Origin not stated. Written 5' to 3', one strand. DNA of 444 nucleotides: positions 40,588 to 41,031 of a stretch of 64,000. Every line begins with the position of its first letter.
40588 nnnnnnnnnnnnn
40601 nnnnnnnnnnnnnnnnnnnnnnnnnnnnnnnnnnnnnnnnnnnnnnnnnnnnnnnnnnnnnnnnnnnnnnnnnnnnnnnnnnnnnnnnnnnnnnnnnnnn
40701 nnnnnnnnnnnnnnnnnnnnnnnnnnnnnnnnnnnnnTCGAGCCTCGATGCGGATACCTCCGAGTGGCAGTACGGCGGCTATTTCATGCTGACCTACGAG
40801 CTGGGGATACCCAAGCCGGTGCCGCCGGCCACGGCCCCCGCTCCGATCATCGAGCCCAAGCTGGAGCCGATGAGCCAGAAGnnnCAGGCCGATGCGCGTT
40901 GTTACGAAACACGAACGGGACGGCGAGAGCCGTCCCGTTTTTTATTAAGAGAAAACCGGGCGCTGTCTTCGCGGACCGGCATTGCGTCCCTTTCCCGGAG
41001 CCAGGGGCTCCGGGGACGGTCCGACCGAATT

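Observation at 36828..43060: Three tandem, individually promoted and terminated cassettes for an unrecognised ~590-aa outer-membrane barrel family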

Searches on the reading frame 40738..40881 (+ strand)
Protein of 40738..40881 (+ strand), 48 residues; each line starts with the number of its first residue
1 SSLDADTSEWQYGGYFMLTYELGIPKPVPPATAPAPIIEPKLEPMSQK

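Call 93: find_homologous_proteins(query=A12, max_evalue=1)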
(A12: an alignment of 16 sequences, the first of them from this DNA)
Query A12 (16 sequences) (48 aa, profile of the alignment): 9 proteins with E <= 1 among 8000 candidates.
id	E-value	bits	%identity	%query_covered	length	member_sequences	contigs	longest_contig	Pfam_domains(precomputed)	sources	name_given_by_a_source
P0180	1.1e-18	85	73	23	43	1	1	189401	-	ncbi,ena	-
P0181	2.4e-18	83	82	23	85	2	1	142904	-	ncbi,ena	-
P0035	2.0e-17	81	94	100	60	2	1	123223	-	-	-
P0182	5.5e-17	79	75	25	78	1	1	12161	-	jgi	jgi:hypothetical protein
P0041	3.6e-15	73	50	96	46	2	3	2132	-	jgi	-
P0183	6.2e-12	63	51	90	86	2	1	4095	-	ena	-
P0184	3.2e-11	61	56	90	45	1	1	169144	-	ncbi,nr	ncbi:MAG: hypothetical protein JW765_01965 [Deltaproteobacteria bacterium]|nr:hypothetical protein [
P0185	3.5e-2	32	56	19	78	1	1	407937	-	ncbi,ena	-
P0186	1.6e-1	30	-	-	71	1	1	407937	-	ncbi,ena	-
